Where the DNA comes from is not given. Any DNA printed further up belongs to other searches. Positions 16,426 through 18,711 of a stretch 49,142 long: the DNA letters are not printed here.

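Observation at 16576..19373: N-terminally short Cys-x-Glu glycyl radical enzyme and ferredoxin-insert activase, coupled to the end of the t6A operon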

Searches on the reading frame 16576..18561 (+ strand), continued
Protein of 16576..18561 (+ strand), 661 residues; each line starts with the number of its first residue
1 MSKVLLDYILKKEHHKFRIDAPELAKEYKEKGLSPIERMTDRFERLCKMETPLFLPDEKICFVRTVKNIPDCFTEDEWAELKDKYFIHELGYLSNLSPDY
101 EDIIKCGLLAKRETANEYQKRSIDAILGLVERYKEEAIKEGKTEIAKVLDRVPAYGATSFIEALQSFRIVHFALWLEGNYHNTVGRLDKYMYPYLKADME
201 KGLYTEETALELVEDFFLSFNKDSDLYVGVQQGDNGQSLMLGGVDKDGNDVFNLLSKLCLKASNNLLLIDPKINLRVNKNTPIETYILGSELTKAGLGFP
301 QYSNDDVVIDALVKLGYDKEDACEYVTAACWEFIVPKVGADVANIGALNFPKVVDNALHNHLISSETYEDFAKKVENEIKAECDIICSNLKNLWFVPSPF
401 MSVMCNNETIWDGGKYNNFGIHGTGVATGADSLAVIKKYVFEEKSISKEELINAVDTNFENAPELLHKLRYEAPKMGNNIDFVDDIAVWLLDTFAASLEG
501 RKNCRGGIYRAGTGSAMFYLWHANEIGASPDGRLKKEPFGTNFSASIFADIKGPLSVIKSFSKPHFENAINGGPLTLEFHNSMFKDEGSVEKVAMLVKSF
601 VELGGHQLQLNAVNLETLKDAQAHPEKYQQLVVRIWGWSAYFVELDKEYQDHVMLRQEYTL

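Call 44: fold_search(model_id=the predicted structure, library=pdb)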
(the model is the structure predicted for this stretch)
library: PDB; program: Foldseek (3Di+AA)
matches with E <= 10: 278; with E <= 0.001: 92
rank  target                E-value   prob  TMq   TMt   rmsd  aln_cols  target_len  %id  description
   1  1r8w_A                1.1e-43  1.00  0.87  0.74   4.9       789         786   24  Native structure of the B12-independent glycerol dehydratase from clostridium butyricum (released 2004-06-01)
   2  9rco_A                3.9e-43  1.00  0.83  0.70   5.6       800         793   25  1,2-propanediol dehydratase with 0.1 % glycerol additive (released 2025-06-11)
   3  9rcp_B                1.1e-42  1.00  0.82  0.69   5.9       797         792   25  1,2-propanediol dehydratase with 0.1 % 1,3-propanediol additive (released 2025-06-11)
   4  5i2g_A                1.6e-42  1.00  0.87  0.73   4.9       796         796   25  1,2-propanediol Dehydration in Roseburia inulinivorans; Structural Basis for Substrate and Enantiomer Selectivity (released 2016-06-01)
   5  5i2g_B                1.7e-42  1.00  0.88  0.73   4.6       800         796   26  1,2-propanediol Dehydration in Roseburia inulinivorans; Structural Basis for Substrate and Enantiomer Selectivity (released 2016-06-01)
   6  9rcq_A                3.1e-42  1.00  0.84  0.69   5.4       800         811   26  1,2-propanediol dehydratase with no ligand additives (released 2025-06-11)
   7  5i2a_A                3.9e-42  1.00  0.86  0.69   5.7       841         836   24  1,2-propanediol Dehydration in Roseburia inulinivorans; Structural Basis for Substrate and Enantiomer Selectivity (released 2016-06-01)
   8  5fau_A                5.0e-42  1.00  0.85  0.71   5.0       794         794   23  wild-type choline TMA lyase in complex with choline (released 2016-09-28)
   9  5i2a_B                5.3e-42  1.00  0.86  0.68   5.7       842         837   25  1,2-propanediol Dehydration in Roseburia inulinivorans; Structural Basis for Substrate and Enantiomer Selectivity (released 2016-06-01)
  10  6nd3_D                6.1e-42  1.00  0.85  0.71   5.1       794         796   23  wild-type choline TMA lyase in complex with betaine aldehyde (released 2019-01-16)
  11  5fay_A                7.8e-42  1.00  0.84  0.70   5.4       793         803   23  Y208F mutant of choline TMA-lyase (released 2016-09-28)
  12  9rcp_C                9.4e-42  1.00  0.83  0.70   5.6       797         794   25  1,2-propanediol dehydratase with 0.1 % 1,3-propanediol additive (released 2025-06-11)
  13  5faw_B                1.4e-41  1.00  0.85  0.71   5.0       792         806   22  T502A mutant of choline TMA-lyase (released 2016-09-28)
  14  5faw_A                1.8e-41  1.00  0.87  0.72   4.8       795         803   23  T502A mutant of choline TMA-lyase (released 2016-09-28)
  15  5fau_B                2.5e-41  1.00  0.85  0.71   5.1       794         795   23  wild-type choline TMA lyase in complex with choline (released 2016-09-28)
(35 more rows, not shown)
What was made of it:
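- On Glycyl radical enzyme superfamily (PFL-like branch): Foldseek probability 1.00 and TMq 0.75-0.88 to the 50 listed GRE chains (call 44).
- Identity to PDB structures is 21-26% in structural alignment (call 44).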

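Call 50: search_protein_families(library=pfam, proteins=[L019:4034-4495:+, L015:4252-5268:+, L030:1583-2494:+, L066:2478-3164:+, L066:5971-6894:+, L066:6928-8199:+, L079:5503-6318:+, L031:10907-11743:+, L008:6333-7829:+, L004:5917-7071:+], max_evalue=0.0001)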
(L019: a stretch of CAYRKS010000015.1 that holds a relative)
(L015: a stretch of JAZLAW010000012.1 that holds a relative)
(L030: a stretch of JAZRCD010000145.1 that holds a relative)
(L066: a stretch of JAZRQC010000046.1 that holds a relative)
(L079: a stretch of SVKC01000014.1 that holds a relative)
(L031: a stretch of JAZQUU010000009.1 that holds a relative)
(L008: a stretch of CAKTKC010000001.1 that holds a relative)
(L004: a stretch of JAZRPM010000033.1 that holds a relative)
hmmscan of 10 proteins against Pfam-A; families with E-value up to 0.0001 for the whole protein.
L019:4034-4495:+ (154 aa): 0 families

L015:4252-5268:+ (339 aa): 2 families
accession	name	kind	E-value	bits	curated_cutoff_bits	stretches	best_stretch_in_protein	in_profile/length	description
PF13472.12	Lipase_GDSL_2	-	2.3e-08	35.2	32.9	1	63-111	1-54/178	GDSL-like Lipase/Acylhydrolase family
PF00657.28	Lipase_GDSL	-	7.2e-05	23.5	23.6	0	61-107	1-56/208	GDSL-like Lipase/Acylhydrolase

L030:1583-2494:+ (304 aa): 1 family
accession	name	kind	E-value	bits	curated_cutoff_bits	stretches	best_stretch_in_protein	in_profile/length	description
PF02811.25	PHP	-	2.7e-05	25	26.4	1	18-54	2-40/164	PHP domain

L066:2478-3164:+ (229 aa): 4 families
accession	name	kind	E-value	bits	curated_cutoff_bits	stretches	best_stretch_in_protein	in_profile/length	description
PF13419.12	HAD_2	-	7.5e-28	98.3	23.8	1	10-202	1-178/178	Haloacid dehalogenase-like hydrolase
PF00702.32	Hydrolase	-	6.1e-22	79.4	26.4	1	8-196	2-191/191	haloacid dehalogenase-like hydrolase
PF13242.12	Hydrolase_like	-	9.5e-11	41.9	22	1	157-202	3-48/75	HAD-hyrolase-like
PF13344.12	Hydrolase_6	-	3.7e-05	24.1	27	1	98-153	13-68/101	Haloacid dehalogenase-like hydrolase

L066:5971-6894:+ (308 aa): 1 family
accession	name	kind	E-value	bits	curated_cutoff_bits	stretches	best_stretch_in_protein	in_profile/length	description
PF00326.27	Peptidase_S9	-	5.2e-05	23.3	22.6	0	83-268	12-187/213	Prolyl oligopeptidase family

L066:6928-8199:+ (424 aa): 2 families
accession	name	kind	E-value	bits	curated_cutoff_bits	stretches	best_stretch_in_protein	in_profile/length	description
PF01546.33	Peptidase_M20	-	5.3e-24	85.7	24.6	1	104-420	1-205/206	Peptidase family M20/M25/M40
PF04389.22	Peptidase_M28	-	6.5e-10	39.5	21.3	1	89-181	1-74/193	Peptidase family M28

L079:5503-6318:+ (272 aa): 1 family
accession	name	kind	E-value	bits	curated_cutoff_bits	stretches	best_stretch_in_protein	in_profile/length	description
PF01261.30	AP_endonuc_2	-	1.6e-30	107.1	31.1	1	27-258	4-233/249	Xylose isomerase-like TIM barrel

L031:10907-11743:+ (279 aa): 1 family
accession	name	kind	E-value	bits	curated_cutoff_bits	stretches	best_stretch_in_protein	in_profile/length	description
PF01116.26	F_bP_aldolase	-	4.6e-89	299.1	25.5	1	3-278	1-277/277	Fructose-bisphosphate aldolase class-II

L008:6333-7829:+ (499 aa): 2 families
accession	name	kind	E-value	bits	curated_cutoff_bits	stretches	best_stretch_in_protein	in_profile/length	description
PF11975.13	Glyco_hydro_4C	-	1.1e-48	166.5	24.1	1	256-470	1-210/211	Family 4 glycosyl hydrolase C-terminal domain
PF02056.22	Glyco_hydro_4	-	4e-47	160.6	23.2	1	65-246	1-182/183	Family 4 glycosyl hydrolase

L004:5917-7071:+ (385 aa): 2 families
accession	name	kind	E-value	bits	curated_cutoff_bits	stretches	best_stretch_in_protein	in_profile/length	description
PF02350.25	Epimerase_2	-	2.9e-78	263.6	30.6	1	31-369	6-346/347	UDP-N-acetylglucosamine 2-epimerase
PF04464.20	Glyphos_transf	-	2.3e-05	23.9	22.1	1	146-262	136-253/367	CDP-Glycerol:Poly(glycerophosphate) glycerophosphotransferase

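Call 59: list_cluster_members(proteins=[P0123, P0124, P0125, P0126, P0128, P0133, P0143, P0152, P0161, P0230])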
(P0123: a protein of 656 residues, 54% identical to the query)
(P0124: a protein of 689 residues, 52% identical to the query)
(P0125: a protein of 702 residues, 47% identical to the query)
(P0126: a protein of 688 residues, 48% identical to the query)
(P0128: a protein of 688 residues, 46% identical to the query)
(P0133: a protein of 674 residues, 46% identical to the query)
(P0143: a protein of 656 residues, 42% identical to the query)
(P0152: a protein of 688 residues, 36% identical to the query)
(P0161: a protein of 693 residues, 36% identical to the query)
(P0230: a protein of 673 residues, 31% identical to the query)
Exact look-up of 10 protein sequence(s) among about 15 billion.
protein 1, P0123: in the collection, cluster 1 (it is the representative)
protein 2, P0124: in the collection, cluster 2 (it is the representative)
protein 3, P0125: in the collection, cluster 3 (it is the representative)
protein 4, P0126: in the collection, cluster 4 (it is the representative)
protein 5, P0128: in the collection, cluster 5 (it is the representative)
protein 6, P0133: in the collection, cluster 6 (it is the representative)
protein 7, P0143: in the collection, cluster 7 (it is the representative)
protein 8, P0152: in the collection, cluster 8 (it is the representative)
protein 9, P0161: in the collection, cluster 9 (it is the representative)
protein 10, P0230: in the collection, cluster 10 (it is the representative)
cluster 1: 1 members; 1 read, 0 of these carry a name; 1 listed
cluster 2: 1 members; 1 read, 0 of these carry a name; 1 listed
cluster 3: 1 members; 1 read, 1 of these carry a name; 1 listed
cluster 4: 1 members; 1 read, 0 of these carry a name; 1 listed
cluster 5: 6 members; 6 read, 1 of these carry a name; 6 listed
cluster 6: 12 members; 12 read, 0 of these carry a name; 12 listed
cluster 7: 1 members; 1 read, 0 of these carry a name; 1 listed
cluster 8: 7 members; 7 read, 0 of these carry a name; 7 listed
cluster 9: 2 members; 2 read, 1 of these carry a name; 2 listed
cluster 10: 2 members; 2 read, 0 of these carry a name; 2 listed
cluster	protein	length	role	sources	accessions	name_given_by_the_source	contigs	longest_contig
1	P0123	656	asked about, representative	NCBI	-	-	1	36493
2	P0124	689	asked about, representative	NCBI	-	-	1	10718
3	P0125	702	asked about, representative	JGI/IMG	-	pyruvate-formate lyase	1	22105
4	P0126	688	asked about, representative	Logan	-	-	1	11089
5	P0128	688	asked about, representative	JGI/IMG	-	-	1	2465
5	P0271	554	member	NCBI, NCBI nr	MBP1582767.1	MAG: pyruvate formate lyase family protein, partial [Victivallales bacterium] | pyruvate formate lyase family protein [Victivallales bacterium]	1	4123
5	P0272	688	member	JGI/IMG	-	-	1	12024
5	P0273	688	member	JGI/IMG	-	-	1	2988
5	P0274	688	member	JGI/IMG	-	-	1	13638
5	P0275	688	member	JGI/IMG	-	-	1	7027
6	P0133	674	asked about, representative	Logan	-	-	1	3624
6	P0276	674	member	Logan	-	-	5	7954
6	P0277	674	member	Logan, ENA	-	-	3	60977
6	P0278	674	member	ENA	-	-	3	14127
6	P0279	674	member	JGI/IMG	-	-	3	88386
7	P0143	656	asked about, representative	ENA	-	-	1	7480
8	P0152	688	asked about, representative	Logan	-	-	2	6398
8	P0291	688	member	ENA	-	-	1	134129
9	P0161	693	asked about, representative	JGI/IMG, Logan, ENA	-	-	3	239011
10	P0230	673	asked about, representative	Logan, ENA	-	-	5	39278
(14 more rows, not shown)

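Call 60: find_encoding_contigs(protein=P0161, flank=8000, max_places=3)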
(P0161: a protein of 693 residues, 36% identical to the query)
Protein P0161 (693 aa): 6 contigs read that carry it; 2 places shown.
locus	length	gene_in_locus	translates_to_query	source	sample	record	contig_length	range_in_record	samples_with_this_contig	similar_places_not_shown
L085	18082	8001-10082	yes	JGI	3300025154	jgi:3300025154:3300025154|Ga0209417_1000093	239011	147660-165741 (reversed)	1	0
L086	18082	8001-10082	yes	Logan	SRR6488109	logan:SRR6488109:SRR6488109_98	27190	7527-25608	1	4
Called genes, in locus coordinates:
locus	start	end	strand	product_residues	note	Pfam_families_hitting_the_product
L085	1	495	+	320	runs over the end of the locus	PF01073:3Beta_HSD, PF01370:Epimerase, PF02719:Polysacc_synt_2, PF04321:RmlD_sub_bind, PF05368:NmrA (faint), PF07993:NAD_binding_4, PF13460:NAD_binding_10, PF16363:GDP_Man_Dehyd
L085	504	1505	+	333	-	PF01370:Epimerase, PF02719:Polysacc_synt_2 (weak), PF04321:RmlD_sub_bind, PF16363:GDP_Man_Dehyd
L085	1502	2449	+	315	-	PF01370:Epimerase, PF02719:Polysacc_synt_2 (faint), PF04321:RmlD_sub_bind (weak), PF16363:GDP_Man_Dehyd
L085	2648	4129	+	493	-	-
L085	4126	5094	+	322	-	PF00535:Glycos_transf_2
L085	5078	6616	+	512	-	-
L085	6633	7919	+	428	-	PF01943:Polysacc_synt, PF13440:Polysacc_synt_3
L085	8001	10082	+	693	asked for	PF02901:PFL-like, PF01228:Gly_radical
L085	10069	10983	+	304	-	PF13353:Fer4_12, PF04055:Radical_SAM, PF13484:Fer4_16 (faint), PF12837:Fer4_6 (faint), PF12838:Fer4_7 (weak), PF13187:Fer4_9 (weak), PF13237:Fer4_10 (weak), PF00037:Fer4 (weak)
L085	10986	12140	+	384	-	PF12831:FAD_oxidored (faint), PF13450:NAD_binding_8, PF03275:GLF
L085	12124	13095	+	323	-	PF13641:Glyco_tranf_2_3 (faint), PF00535:Glycos_transf_2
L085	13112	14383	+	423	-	PF13439:Glyco_transf_4 (weak), PF13579:Glyco_trans_4_4 (weak), PF13692:Glyco_trans_1_4 (faint)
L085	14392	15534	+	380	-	PF02350:Epimerase_2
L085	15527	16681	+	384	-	PF13477:Glyco_trans_4_2, PF13439:Glyco_transf_4, PF13579:Glyco_trans_4_4, PF20706:GT4-conflict, PF00534:Glycos_transf_1, PF13692:Glyco_trans_1_4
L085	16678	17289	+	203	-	PF00583:Acetyltransf_1, PF13508:Acetyltransf_7, PF08445:FR47, PF13673:Acetyltransf_10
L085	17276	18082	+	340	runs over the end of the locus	PF24807:WD40_CDC20-Fz (weak), PF25174:Beta-prop_THOC3, PF24796:WDR55, PF25168:Beta-prop_WDR36-Utp21_2nd (weak), PF23381:Beta-prop_IFT122_1st, PF26550:Tricorn_2nd (weak), PF23414:Beta-prop_EML_2, PF25175:Beta-prop_WDR5, +9 more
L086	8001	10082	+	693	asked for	PF02901:PFL-like, PF01228:Gly_radical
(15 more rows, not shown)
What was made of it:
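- The sister-clade member P0161 lies between a Wzx-like flippase and UDP-galactopyranose mutase, with glycosyltransferases around it (call 60).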

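Call 61: find_encoding_contigs(protein=P0133, flank=8000, max_places=4)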
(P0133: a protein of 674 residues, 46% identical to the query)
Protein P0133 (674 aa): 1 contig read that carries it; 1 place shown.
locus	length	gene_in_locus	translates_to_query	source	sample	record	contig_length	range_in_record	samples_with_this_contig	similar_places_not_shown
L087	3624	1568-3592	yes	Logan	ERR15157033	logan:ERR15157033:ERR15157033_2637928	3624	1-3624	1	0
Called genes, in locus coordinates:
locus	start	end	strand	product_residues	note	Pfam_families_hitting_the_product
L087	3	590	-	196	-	?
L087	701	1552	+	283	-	PF13353:Fer4_12, PF04055:Radical_SAM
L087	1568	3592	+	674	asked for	PF02901:PFL-like, PF01228:Gly_radical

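Call 62: find_encoding_contigs(protein=P0279, flank=8000, max_places=2)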
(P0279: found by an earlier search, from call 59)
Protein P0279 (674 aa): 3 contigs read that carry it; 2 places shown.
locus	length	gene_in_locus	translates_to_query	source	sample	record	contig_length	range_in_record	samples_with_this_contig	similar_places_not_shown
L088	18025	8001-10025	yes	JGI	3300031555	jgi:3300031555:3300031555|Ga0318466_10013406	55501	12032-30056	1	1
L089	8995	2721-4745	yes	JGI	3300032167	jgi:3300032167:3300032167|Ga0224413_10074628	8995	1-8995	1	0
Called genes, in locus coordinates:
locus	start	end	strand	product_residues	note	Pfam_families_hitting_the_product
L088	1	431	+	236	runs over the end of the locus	PF01479:S4, PF00849:PseudoU_synth_2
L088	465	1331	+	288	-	PF01418:HTH_6, PF01380:SIS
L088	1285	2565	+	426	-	PF00890:FAD_binding_2, PF01134:GIDA (weak), PF01266:DAO (weak), PF03486:HI0933_like, PF07992:Pyr_redox_2, PF12831:FAD_oxidored, PF13450:NAD_binding_8 (weak), PF22780:HI0933_like_1st, +1 more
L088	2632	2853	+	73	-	PF00550:PP-binding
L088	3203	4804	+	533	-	PF05496:RuvB_N (faint), PF13177:DNA_pol3_delta2, PF00004:AAA, PF22608:DNAX_ATPase_lid, PF12169:DNA_pol3_gamma3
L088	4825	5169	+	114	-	PF02575:YbaB_DNA_bd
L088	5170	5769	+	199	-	PF21176:RecR_HhH, PF02132:RecR_ZnF (weak), PF13662:Toprim_4, PF01751:Toprim, PF21175:RecR_C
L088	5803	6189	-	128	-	PF22636:FlK, PF03061:4HBT (weak)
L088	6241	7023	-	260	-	PF02311:AraC_binding, PF07883:Cupin_2, PF00165:HTH_AraC, PF12833:HTH_18, PF00165:HTH_AraC (weak)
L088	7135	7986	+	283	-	PF13353:Fer4_12, PF04055:Radical_SAM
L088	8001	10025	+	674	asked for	PF02901:PFL-like, PF01228:Gly_radical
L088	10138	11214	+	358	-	PF17912:OB_MalK (faint), PF00005:ABC_tran, PF13304:AAA_21 (faint), PF17850:CysA_C_terminal (weak)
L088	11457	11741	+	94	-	-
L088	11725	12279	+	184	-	PF02163:Peptidase_M50 (weak)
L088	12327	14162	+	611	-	PF19864:Radical_SAM_N2, PF04055:Radical_SAM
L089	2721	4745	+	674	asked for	PF02901:PFL-like, PF01228:Gly_radical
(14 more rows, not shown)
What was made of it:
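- AraC | AE-GRE-MalK-like ATPase (call 62).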

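Call 63: find_encoding_contigs(protein=P0291, flank=8000, max_places=2)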
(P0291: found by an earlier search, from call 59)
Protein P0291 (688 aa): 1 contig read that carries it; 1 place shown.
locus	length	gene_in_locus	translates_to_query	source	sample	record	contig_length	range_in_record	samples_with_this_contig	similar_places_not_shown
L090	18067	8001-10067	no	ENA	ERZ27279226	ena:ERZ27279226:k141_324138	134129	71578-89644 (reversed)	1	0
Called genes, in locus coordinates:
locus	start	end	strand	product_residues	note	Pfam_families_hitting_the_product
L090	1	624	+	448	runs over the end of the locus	-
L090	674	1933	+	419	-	PF24308:DUF7487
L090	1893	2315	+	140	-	-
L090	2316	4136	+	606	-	PF24308:DUF7487 (weak)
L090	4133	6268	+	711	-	PF03104:DNA_pol_B_exo1, PF00136:DNA_pol_B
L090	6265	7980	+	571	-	PF18741:MTES_1575 (weak)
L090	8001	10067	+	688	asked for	PF02901:PFL-like, PF01228:Gly_radical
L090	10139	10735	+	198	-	PF04055:Radical_SAM, PF13353:Fer4_12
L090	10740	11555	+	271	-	PF14393:DUF4422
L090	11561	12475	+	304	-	-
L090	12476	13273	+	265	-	PF01501:Glyco_transf_8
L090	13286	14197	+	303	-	PF14393:DUF4422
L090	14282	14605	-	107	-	-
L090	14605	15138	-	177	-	-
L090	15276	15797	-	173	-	PF18143:HAD_SAK_2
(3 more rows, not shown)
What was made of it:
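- P0291 lies next to GT8 and DUF4422 (call 63).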
